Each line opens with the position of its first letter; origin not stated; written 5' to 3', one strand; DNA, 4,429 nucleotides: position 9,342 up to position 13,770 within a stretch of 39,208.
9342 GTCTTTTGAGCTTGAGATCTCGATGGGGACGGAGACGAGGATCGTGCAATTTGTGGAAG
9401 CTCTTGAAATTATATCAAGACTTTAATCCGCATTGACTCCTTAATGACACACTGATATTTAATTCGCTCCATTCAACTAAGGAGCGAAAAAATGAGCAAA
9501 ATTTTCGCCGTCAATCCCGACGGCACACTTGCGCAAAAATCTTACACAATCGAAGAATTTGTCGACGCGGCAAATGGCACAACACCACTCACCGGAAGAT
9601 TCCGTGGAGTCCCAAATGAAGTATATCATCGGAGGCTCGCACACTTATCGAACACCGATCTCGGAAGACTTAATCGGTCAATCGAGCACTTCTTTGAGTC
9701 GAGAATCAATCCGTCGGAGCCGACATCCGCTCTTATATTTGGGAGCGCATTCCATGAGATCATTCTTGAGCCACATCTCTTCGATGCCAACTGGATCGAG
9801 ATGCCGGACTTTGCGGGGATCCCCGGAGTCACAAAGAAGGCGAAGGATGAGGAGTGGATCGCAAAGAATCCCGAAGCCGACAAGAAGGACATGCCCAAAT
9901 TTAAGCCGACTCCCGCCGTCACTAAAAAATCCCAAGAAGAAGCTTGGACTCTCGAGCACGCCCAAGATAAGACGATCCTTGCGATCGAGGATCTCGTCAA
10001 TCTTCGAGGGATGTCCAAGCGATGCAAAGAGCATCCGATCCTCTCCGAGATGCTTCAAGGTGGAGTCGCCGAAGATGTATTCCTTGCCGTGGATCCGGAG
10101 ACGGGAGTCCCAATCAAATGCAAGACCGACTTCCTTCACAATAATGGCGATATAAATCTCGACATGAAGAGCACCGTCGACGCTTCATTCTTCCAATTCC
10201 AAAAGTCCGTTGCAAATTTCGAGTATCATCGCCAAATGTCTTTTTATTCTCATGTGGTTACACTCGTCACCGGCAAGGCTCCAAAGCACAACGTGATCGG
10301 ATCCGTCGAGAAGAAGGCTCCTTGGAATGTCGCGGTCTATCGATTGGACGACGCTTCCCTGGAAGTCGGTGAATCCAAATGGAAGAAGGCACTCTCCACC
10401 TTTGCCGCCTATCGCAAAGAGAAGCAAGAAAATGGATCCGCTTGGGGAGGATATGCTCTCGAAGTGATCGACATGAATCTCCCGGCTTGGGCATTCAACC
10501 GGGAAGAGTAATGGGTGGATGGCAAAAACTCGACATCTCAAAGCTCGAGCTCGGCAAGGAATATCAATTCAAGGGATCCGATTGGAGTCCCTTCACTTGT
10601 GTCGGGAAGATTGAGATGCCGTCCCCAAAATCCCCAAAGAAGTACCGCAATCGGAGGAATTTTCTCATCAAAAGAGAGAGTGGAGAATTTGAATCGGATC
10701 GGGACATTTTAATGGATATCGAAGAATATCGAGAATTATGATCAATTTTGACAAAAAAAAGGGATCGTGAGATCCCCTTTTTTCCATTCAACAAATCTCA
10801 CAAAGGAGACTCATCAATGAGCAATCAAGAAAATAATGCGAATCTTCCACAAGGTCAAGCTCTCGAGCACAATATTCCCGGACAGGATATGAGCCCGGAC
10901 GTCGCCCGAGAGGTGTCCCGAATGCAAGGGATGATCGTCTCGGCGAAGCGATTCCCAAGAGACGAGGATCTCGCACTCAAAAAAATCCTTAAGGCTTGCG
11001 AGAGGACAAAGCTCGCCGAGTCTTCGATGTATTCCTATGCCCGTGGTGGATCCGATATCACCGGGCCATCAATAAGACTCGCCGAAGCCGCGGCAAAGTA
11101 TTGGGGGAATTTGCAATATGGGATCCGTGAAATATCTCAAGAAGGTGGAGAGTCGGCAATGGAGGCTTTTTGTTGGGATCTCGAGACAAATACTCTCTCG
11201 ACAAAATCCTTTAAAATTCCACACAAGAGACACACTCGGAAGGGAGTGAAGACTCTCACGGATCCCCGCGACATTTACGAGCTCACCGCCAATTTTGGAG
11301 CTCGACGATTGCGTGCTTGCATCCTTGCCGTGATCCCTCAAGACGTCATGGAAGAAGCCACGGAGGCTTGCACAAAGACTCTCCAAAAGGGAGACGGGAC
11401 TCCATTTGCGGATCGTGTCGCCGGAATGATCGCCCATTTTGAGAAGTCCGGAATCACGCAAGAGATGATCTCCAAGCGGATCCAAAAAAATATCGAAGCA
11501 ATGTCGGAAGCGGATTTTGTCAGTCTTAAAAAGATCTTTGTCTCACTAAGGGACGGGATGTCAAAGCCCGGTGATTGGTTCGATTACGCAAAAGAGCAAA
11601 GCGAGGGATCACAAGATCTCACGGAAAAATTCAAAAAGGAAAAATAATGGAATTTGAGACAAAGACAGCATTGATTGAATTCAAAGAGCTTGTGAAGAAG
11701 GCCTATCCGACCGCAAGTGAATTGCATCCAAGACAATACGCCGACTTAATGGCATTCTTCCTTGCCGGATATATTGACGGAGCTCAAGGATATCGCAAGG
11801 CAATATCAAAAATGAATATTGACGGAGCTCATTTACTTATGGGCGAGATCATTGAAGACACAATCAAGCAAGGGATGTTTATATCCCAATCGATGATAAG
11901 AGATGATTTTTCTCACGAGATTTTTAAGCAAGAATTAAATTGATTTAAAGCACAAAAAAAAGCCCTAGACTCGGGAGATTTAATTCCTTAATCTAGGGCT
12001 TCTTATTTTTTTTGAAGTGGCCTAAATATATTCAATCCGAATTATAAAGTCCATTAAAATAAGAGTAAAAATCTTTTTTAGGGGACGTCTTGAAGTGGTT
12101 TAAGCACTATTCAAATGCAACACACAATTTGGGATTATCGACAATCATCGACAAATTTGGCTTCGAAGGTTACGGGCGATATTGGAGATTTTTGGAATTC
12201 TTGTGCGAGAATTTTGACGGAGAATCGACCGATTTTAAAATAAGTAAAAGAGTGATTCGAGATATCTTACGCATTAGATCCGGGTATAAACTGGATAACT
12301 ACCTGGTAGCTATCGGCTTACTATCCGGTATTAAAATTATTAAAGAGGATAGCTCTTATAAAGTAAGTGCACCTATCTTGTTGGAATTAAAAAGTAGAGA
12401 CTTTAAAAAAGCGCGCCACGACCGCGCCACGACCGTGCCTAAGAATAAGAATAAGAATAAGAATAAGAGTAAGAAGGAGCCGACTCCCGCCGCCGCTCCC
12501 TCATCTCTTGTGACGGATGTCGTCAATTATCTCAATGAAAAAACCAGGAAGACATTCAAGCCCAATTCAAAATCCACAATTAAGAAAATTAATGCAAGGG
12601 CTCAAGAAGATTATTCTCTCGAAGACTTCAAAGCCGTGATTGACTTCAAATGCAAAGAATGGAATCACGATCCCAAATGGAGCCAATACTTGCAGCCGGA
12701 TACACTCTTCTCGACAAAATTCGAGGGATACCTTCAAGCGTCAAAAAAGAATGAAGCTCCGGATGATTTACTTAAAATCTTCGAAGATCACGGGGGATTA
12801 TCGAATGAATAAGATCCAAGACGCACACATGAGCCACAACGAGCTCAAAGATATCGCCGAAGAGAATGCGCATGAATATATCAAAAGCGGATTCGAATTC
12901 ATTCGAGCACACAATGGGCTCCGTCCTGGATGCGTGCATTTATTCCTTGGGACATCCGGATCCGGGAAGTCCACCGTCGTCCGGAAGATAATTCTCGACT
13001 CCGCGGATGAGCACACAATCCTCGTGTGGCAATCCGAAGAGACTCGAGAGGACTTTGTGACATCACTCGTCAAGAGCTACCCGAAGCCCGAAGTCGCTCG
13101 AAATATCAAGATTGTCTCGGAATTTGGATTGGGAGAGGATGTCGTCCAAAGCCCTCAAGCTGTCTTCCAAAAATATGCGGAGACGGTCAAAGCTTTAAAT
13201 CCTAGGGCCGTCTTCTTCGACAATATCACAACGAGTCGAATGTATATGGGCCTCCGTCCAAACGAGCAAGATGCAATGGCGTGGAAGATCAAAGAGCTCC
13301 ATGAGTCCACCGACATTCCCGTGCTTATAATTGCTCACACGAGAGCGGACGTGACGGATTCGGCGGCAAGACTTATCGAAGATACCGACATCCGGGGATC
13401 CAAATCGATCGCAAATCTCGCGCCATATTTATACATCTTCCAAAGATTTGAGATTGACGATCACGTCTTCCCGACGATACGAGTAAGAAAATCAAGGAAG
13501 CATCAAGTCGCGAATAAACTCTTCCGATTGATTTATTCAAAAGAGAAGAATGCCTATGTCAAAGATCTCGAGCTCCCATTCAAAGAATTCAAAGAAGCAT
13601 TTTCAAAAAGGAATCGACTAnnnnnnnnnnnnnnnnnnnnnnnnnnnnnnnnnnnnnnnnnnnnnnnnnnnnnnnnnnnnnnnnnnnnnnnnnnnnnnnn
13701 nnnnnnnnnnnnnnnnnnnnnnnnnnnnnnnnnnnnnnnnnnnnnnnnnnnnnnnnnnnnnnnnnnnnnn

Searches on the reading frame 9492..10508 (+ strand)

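Call 60: search_protein_families(library=phrogs, max_evalue=0.00001, proteins=[window:9492-10508:+])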
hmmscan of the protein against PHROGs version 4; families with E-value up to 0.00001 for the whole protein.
window:9492-10508:+ (339 aa): 3 families
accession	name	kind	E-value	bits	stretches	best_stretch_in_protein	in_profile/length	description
phrog_412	-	DNA, RNA and nucleotide metabolism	1.9e-64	219.6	1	28-339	132-411/440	exonuclease VIII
phrog_607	-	DNA, RNA and nucleotide metabolism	3.2e-18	66.4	1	34-306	577-849/883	exonuclease VII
phrog_28222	-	DNA, RNA and nucleotide metabolism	1.2e-09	37.9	1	40-305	644-913/941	exonuclease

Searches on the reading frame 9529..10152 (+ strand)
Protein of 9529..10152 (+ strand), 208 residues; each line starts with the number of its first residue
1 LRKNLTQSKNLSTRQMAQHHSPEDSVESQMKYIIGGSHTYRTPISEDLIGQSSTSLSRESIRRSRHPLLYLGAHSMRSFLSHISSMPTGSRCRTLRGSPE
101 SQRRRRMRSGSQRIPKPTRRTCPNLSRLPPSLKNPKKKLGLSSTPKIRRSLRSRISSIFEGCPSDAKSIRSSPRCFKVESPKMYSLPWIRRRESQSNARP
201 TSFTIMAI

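Call 60: search_protein_families(library=phrogs, max_evalue=0.00001, proteins=[window:9529-10152:+])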
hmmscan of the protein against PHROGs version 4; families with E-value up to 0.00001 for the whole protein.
window:9529-10152:+ (208 aa): 0 families

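Call 70: search_dna_similar(query=window:9529-10152:+, collection=phages, mode=protein, max_rows=10, max_evalue=0.001)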
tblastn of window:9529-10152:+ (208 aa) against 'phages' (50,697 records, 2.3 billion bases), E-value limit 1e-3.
No match.

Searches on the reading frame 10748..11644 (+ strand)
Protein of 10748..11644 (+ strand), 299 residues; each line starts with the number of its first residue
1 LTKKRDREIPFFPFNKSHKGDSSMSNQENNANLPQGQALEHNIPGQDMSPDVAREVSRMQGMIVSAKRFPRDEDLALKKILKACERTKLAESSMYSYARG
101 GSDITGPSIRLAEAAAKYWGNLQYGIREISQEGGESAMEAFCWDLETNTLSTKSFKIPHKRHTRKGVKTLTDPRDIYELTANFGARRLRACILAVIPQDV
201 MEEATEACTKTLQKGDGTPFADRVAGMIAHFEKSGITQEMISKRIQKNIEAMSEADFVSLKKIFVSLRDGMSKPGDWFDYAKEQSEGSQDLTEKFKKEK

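Call 60: search_protein_families(library=phrogs, max_evalue=0.00001, proteins=[window:10748-11644:+])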
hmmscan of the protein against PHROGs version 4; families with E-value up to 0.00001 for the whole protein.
window:10748-11644:+ (299 aa): 1 family
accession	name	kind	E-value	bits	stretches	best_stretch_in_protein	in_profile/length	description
phrog_3657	-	unknown function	1e-98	331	1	38-293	13-268/289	-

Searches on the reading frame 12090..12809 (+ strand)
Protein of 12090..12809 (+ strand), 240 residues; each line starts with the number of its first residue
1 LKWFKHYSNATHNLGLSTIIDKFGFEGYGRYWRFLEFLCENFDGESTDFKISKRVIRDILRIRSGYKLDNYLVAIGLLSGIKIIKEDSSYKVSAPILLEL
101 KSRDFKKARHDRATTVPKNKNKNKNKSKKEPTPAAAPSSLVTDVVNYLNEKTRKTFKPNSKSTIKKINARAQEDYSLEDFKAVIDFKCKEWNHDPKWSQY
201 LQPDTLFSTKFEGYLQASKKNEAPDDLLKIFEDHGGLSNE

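Call 60: search_protein_families(library=phrogs, max_evalue=0.00001, proteins=[window:12090-12809:+])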
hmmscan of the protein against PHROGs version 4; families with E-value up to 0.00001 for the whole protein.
window:12090-12809:+ (240 aa): 7 families
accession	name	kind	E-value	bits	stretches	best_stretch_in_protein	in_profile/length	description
phrog_428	-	DNA, RNA and nucleotide metabolism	5.4e-34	119.1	1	112-223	200-316/455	replication initiation protein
phrog_20981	-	unknown function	6.2e-26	92.7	2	140-223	176-259/293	-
phrog_1163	-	unknown function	2.1e-25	91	1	109-223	142-256/273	-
phrog_22793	-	unknown function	1.4e-14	55.1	1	141-220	55-138/177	-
phrog_20827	-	unknown function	8e-11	43.1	1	121-220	65-164/252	-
phrog_1701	-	DNA, RNA and nucleotide metabolism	2.8e-08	34.9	1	114-222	194-303/323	DnaD-like helicase loader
phrog_24189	-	unknown function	6.3e-07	30.7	1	1-40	16-55/151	-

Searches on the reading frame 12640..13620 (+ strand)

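Call 60: search_protein_families(library=phrogs, max_evalue=0.00001, proteins=[window:12640-13620:+])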
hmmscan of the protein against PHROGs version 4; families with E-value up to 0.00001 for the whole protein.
window:12640-13620:+ (327 aa): 4 families
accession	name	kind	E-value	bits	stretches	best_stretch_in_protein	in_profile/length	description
phrog_239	-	DNA, RNA and nucleotide metabolism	4e-19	70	1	64-306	321-596/801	DNA primase/helicase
phrog_19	-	DNA, RNA and nucleotide metabolism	3e-10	40.6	1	54-295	294-567/621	DnaB-like replicative helicase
phrog_243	-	DNA, RNA and nucleotide metabolism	2.6e-06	27.6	0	185-259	140-214/273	DnaB-like replicative helicase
phrog_293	-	moron, auxiliary metabolic gene and host takeover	9.5e-06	24.9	0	9-118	75-184/1058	ABC transporter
